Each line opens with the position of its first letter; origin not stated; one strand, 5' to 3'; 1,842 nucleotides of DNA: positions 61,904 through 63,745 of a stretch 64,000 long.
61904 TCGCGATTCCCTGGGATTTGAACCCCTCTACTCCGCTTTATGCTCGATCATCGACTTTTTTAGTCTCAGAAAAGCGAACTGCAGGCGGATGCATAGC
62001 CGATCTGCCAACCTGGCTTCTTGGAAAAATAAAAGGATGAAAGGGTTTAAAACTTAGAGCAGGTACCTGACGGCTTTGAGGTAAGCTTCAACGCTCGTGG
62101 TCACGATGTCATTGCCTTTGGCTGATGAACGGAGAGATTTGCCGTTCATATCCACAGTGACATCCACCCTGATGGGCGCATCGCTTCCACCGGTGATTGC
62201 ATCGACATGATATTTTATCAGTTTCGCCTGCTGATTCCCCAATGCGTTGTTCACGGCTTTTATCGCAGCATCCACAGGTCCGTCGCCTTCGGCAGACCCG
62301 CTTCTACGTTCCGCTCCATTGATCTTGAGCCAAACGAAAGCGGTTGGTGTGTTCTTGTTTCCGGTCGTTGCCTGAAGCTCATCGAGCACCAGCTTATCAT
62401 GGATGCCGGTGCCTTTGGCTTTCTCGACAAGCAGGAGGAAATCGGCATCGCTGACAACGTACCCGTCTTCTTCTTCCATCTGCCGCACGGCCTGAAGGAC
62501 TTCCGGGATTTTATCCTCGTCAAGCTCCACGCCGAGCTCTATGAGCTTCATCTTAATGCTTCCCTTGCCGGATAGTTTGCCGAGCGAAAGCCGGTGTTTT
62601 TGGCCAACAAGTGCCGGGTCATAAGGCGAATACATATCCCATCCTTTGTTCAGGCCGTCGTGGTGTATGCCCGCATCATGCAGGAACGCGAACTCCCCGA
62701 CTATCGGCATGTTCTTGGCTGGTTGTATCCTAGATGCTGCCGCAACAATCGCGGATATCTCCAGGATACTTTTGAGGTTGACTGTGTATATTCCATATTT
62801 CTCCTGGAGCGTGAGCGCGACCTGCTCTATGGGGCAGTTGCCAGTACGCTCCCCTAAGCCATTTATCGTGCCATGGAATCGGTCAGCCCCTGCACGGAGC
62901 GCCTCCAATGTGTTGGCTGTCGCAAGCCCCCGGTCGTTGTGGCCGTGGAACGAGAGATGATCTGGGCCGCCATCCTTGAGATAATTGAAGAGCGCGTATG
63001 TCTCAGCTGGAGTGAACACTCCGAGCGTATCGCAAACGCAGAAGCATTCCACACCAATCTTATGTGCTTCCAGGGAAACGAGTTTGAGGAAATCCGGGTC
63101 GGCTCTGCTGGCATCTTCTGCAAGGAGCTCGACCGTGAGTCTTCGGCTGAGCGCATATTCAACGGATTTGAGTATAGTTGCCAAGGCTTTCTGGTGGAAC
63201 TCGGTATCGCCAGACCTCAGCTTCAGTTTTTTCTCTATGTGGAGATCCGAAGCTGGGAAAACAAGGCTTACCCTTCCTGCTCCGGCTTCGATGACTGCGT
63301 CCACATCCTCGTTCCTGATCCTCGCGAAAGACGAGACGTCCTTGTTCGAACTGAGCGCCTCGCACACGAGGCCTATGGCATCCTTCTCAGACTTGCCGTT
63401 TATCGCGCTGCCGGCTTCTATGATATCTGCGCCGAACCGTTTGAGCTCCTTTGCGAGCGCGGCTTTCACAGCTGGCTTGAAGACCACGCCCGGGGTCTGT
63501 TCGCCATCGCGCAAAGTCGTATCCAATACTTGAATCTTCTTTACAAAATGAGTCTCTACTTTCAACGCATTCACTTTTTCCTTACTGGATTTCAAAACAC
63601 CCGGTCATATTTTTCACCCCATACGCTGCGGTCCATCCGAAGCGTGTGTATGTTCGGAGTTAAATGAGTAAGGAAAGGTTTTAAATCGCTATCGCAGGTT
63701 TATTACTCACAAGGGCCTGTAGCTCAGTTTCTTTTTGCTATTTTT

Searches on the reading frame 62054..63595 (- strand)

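Call 19: search_protein_families(library=pfam, proteins=[window:62054-63595:-], max_evalue=0.00001)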
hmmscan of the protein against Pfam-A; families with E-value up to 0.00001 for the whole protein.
window:62054-63595:- (513 aa): 3 families
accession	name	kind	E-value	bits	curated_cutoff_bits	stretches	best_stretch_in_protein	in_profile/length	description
PF00682.25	HMGL-like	-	5.1e-62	210.1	29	1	20-284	1-260/260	HMGL-like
PF08502.15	LeuA_dimer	-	2.9e-28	98.8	24.9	1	381-512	2-130/131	LeuA allosteric (dimerisation) domain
PF22617.1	HCS_D2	-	8.2e-16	58.6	27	1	298-376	1-80/82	Homocitrate synthase post-HMGL domain-like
